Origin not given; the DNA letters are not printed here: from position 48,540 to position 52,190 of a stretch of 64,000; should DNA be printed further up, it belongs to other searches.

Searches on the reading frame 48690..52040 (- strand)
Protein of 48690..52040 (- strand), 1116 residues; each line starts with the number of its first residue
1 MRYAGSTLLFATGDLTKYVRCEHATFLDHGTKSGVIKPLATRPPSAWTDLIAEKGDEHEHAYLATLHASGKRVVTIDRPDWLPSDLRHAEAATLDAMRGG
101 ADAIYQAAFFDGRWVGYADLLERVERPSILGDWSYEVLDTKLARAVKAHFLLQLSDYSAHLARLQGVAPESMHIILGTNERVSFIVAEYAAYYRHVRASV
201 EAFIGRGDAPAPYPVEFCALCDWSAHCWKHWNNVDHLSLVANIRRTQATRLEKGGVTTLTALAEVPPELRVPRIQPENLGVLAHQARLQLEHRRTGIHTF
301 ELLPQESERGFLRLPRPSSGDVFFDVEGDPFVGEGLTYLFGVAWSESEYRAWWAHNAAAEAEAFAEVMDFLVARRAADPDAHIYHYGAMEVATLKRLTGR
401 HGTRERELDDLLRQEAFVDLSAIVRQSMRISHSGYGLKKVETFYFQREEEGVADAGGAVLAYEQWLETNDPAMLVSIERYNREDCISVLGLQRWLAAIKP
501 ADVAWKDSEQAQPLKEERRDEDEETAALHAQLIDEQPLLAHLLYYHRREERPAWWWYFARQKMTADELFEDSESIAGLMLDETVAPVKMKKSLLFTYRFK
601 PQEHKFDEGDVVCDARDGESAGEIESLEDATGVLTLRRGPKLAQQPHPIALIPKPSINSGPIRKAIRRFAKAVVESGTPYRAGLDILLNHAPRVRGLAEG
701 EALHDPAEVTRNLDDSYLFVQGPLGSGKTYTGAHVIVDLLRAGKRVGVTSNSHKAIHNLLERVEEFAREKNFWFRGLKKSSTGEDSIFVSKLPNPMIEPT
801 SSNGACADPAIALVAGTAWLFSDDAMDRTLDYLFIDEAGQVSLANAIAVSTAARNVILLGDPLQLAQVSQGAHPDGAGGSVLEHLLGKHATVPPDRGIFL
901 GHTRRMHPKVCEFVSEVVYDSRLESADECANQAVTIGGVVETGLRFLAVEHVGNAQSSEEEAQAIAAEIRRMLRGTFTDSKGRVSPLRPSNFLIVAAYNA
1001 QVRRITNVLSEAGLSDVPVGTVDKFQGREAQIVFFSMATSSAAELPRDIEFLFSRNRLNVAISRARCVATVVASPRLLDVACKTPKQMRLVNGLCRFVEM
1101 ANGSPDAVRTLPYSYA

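Call 11: search_protein_families(library=pfam, proteins=[window:48690-52040:-], max_evalue=0.001)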
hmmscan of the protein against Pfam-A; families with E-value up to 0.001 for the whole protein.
window:48690-52040:- (1116 aa): 7 families
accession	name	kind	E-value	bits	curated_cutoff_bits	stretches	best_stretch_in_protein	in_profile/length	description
PF13087.12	AAA_12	-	9.5e-27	94.3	27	1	880-1074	4-193/195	AAA domain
PF13482.12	RNase_H_2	-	9.1e-26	91.2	22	1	322-495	1-164/165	RNase_H superfamily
PF13086.12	AAA_11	-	8.8e-12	45.8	27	2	824-866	206-251/257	AAA domain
PF13604.12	AAA_30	-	1.5e-09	38.3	27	1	715-872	18-135/191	AAA domain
PF01443.25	Viral_helicase1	-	2e-05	25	21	0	829-869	59-101/228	Viral superfamily 1 RNA helicase core domain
PF13245.12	AAA_19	-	3.8e-05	24.3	25.1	1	710-868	6-132/134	AAA domain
PF13538.12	UvrD_C_2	-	0.00058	20.1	27.4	0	1019-1066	4-46/52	UvrD-like helicase C-terminal domain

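Call 12: search_protein_families(library=padloc, proteins=[window:48690-52040:-], max_evalue=0.00001)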
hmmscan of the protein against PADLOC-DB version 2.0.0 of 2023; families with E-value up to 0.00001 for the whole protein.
window:48690-52040:- (1116 aa): 5 families
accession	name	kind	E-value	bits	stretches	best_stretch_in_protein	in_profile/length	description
PDLC03920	MkoA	-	4.3e-39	132.6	2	812-1087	771-1089/1112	-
PDLC03924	MkoC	-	7e-25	85.3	1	895-1085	768-955/1136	-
PDLC03921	MkoA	-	1.2e-23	80.9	1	814-1076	1278-1568/1607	-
PDLC02895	DpdJ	-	3.1e-13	45.5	1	830-1098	193-477/2112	DpdJ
PDLC05009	PDC-S37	-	6.6e-07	25.5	0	829-1099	937-1220/1550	-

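Call 33: find_homologous_proteins(query=window:48690-52040:-, max_evalue=1e-20)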
Query window:48690-52040:- (1116 aa): 1828 proteins with E <= 1e-20 among 8000 candidates; the best 120 are listed.
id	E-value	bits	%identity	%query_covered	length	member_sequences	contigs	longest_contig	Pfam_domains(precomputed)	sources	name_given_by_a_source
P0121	0.0e+0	2555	100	100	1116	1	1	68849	PF13087.13,PF13086.13,PF01443.25,PF13604.13,PF13482.13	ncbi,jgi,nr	ncbi:MAG TPA: TM0106 family RecB-like putative nuclease [Thermoanaerobaculia bacterium]|jgi:uncharac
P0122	0.0e+0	1858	73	99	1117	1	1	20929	PF13087.13,PF13086.13,PF01443.25,PF13604.13,PF13482.13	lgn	-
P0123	0.0e+0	1846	73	99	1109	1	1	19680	PF13087.13,PF13086.13,PF01443.25,PF13604.13,PF13245.13,PF13482.13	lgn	-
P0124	0.0e+0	1831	71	99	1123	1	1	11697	PF13087.13,PF13086.13,PF01443.25,PF13604.13,PF13245.13,PF13482.13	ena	-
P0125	0.0e+0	1825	71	99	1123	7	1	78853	PF13087.13,PF13086.13,PF01443.25,PF13604.13,PF13245.13,PF13482.13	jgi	jgi:predicted RecB family nuclease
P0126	0.0e+0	1794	71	99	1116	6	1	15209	PF13087.13,PF13086.13,PF01443.25,PF13604.13,PF13482.13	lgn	-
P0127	0.0e+0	1780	71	99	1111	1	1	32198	PF13087.13,PF13086.13,PF01443.25,PF13604.13,PF13482.13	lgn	-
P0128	0.0e+0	1773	70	99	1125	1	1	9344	PF13087.13,PF13086.13,PF01443.25,PF13604.13,PF13245.13,PF13482.13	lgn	-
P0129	0.0e+0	1745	70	99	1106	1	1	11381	PF13087.13,PF13086.13,PF01443.25,PF13604.13,PF13482.13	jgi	-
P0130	0.0e+0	1737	70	99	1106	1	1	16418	PF13087.13,PF13086.13,PF01443.25,PF13604.13,PF13245.13,PF13482.13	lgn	-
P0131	0.0e+0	1735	69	99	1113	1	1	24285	PF13087.13,PF13086.13,PF01443.25,PF13604.13,PF13245.13,PF13482.13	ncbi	-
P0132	0.0e+0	1734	70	99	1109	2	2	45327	PF13087.13,PF13086.13,PF01443.25,PF13604.13,PF13245.13,PF13482.13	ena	-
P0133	0.0e+0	1728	69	99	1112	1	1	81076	PF13087.13,PF13086.13,PF01443.25,PF13604.13,PF13482.13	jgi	jgi:predicted RecB family nuclease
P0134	0.0e+0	1725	69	99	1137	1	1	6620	PF13087.13,PF13086.13,PF01443.25,PF13604.13,PF13245.13,PF13482.13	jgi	jgi:uncharacterized protein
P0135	0.0e+0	1721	70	99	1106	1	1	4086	PF13087.13,PF13086.13,PF01443.25,PF13604.13,PF13245.13,PF13482.13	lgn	-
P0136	0.0e+0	1711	69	99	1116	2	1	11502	PF13087.13,PF13086.13,PF01443.25,PF13604.13,PF13245.13,PF13482.13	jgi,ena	jgi:uncharacterized protein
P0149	0.0e+0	1675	67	99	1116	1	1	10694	PF13087.13,PF13086.13,PF01443.25,PF13604.13,PF13482.13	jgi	-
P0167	0.0e+0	1574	63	99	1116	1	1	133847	PF13087.13,PF13086.13,PF01443.25,PF13604.13,PF13245.13,PF13482.13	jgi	jgi:predicted RecB family nuclease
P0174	0.0e+0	1278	54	99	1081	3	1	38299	PF13538.13,PF13087.13,PF13086.13,PF01443.25,PF13604.13,PF13245.13,PF13482.13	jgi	jgi:uncharacterized protein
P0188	0.0e+0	1181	51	99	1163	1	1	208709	PF13087.13,PF13086.13,PF01443.25,PF13604.13,PF13245.13,PF13482.13,PF09848.16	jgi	jgi:predicted RecB family nuclease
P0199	0.0e+0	1116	50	99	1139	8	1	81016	PF13087.13,PF13086.13,PF01443.25,PF13604.13,PF13245.13,PF13482.13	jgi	jgi:uncharacterized protein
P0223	0.0e+0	1063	49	99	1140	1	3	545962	PF13538.13,PF13087.13,PF13086.13,PF01443.25,PF13604.13,PF13245.13,PF13482.13,PF13191.13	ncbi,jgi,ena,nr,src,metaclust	ncbi:MAG: TM0106 family RecB-like putative nuclease [Actinobacteria bacterium]|nr:MAG: TM0106 family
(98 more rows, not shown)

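Call 39: find_encoding_contigs(protein=P0174, flank=8000, max_places=2)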
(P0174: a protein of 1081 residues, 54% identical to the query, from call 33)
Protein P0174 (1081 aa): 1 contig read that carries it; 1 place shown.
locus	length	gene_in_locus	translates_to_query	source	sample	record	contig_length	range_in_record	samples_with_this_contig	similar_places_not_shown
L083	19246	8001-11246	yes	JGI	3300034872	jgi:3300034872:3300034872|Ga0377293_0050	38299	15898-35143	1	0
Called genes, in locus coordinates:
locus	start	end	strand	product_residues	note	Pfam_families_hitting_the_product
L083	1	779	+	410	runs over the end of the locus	PF04851:ResIII, PF00270:DEAD, PF00271:Helicase_C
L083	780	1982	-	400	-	PF00266:Aminotran_5, PF00155:Aminotran_1_2, PF01041:DegT_DnrJ_EryC1 (faint), PF01053:Cys_Met_Meta_PP (weak)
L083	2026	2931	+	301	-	PF00072:Response_reg, PF13581:HATPase_c_2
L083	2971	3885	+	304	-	PF01734:Patatin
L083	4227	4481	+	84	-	-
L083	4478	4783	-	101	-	-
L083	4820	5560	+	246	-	-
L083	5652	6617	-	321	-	PF00144:Beta-lactamase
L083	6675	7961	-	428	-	PF00069:Pkinase, PF01636:APH (faint), PF07714:PK_Tyr_Ser-Thr, PF14531:Kinase-like (faint), PF03109:ABC1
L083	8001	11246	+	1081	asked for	PF13482:RNase_H_2, PF01443:Viral_helicase1 (faint), PF13086:AAA_11 (faint), PF13245:AAA_19 (weak), PF13604:AAA_30, PF13087:AAA_12, PF13538:UvrD_C_2 (weak)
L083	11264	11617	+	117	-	-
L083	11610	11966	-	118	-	-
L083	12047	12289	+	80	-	PF00072:Response_reg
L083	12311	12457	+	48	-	PF00196:GerE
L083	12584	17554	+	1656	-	PF13428:TPR_14 (faint), PF13431:TPR_17 (faint), PF23914:TPR_CcmH_CycH (faint), PF14559:TPR_19 (faint), PF07719:TPR_2 (faint), PF13529:Peptidase_C39_2, PF13432:TPR_16 (weak), PF00515:TPR_1 (weak), +5 more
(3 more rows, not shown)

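Call 40: find_encoding_contigs(protein=P0188, flank=8000, max_places=2)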
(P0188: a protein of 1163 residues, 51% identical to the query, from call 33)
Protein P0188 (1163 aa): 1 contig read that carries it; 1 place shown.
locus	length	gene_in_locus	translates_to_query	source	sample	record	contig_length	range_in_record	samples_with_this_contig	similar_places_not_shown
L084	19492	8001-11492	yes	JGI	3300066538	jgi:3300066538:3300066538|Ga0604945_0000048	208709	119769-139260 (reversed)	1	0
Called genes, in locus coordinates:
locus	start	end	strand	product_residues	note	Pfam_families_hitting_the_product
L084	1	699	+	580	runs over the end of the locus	PF00082:Peptidase_S8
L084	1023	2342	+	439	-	-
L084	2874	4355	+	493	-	-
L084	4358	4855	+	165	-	-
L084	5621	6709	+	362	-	PF00413:Peptidase_M10 (faint)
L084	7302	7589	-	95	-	-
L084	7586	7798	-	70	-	PF04255:DUF433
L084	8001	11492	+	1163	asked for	PF13482:RNase_H_2, PF13245:AAA_19, PF13604:AAA_30, PF01443:Viral_helicase1 (faint), PF09848:SLFN-g3_helicase, PF13086:AAA_11 (weak), PF13087:AAA_12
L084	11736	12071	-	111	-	PF18480:DUF5615 (faint)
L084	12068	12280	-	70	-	PF04255:DUF433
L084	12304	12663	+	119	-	-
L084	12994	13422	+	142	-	-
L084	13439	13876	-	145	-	PF26887:Phage_T4_End_IV (weak)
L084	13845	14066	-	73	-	-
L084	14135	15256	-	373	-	-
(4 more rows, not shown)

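Call 41: find_encoding_contigs(protein=P0223, flank=8000, max_places=2)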
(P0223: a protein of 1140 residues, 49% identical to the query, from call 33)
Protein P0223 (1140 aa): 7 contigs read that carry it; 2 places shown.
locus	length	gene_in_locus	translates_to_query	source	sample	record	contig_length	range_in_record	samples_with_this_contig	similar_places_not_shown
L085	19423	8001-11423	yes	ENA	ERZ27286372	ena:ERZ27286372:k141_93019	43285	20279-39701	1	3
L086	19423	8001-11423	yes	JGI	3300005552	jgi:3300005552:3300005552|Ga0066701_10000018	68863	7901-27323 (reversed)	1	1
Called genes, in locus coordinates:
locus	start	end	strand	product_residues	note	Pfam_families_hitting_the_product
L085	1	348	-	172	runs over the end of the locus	PF04191:PEMT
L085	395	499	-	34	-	-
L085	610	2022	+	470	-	PF00083:Sugar_tr, PF05977:MFS_3 (faint), PF07690:MFS_1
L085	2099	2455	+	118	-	-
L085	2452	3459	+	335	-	PF04542:Sigma70_r2, PF04545:Sigma70_r4 (faint), PF08281:Sigma70_r4_2, PF12680:SnoaL_2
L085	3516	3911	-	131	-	PF13581:HATPase_c_2, PF02518:HATPase_c (weak)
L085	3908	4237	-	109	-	PF01740:STAS, PF13466:STAS_2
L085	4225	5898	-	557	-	PF07228:SpoIIE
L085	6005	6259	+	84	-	-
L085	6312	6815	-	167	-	PF07883:Cupin_2, PF02311:AraC_binding (weak)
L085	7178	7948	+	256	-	-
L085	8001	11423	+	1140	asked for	PF13482:RNase_H_2, PF13191:AAA_16 (faint), PF13086:AAA_11 (faint), PF13245:AAA_19 (weak), PF13604:AAA_30, PF01443:Viral_helicase1 (faint), PF13087:AAA_12, PF13538:UvrD_C_2 (weak)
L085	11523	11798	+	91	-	-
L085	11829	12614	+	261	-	PF00561:Abhydrolase_1, PF12146:Hydrolase_4, PF12697:Abhydrolase_6, PF03096:Ndr (weak)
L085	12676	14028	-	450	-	PF13458:Peripla_BP_6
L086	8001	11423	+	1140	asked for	PF13482:RNase_H_2, PF13191:AAA_16 (faint), PF13086:AAA_11 (faint), PF13245:AAA_19 (weak), PF13604:AAA_30, PF01443:Viral_helicase1 (faint), PF13087:AAA_12, PF13538:UvrD_C_2 (weak)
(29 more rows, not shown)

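Call 42: search_protein_families(library=ncbifam, proteins=[window:48690-52040:-], max_evalue=0.001)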
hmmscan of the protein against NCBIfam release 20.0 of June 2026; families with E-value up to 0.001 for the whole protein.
window:48690-52040:- (1116 aa): 4 families
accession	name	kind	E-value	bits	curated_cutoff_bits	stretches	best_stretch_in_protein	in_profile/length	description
TIGR03491.1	TIGR03491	subfamily_domain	1.6e-76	258.2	97.45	1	13-495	4-462/462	TM0106 family RecB-like putative nuclease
TIGR00376.1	TIGR00376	hypoth_equivalog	9.7e-30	103.6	348.9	2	827-1080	362-616/639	IGHMBP2 family helicase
NF040671.1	PLuB_AAA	exception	2e-14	52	999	1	900-1074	1050-1231/1256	PLuB system helicase-like protein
NF058533.1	antiphage_ProA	equivalog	1.4e-05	22.7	1500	0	955-1107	1430-1591/1903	anti-phage protein ProA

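Call 85: find_related_loci(query=A5, collection=metagenome_contigs, flank=7000)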
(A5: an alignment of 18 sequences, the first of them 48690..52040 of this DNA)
Query A5 (1116 aa) in metagenome_contigs; peptide patterns used: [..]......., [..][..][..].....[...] (x = any residue, [..] = any of these).
600 stretches matched a pattern (row limit reached: there are more); 564 encode a relative of the query (tblastn E <= 1e-3); the best 80 are kept; 80 distinct loci.
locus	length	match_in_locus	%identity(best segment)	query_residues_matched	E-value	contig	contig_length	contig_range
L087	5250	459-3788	49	1-1106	0e+0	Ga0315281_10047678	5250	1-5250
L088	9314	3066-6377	48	1-1101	0e+0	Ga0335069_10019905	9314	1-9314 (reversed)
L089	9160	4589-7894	48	8-1105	0e+0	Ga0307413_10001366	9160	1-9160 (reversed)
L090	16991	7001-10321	46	1-1102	0e+0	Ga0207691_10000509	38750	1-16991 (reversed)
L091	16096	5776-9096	43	1-1095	0e+0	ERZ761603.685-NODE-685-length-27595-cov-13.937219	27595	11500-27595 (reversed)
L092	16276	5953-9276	46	1-1102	0e+0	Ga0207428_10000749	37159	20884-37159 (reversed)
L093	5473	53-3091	48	89-1104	0e+0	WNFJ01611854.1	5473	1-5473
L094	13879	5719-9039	46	1-1102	0e+0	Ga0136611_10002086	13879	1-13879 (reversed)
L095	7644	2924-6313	45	1-1101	0e+0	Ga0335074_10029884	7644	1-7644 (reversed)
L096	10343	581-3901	41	1-1095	0e+0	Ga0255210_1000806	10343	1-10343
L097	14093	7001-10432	44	1-1112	0e+0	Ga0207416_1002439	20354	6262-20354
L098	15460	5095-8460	43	1-1104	0e+0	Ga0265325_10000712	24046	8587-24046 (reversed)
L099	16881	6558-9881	44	2-1095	0e+0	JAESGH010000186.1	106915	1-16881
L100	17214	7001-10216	46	1-1101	0e+0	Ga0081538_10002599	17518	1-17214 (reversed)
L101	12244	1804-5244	44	1-1102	0e+0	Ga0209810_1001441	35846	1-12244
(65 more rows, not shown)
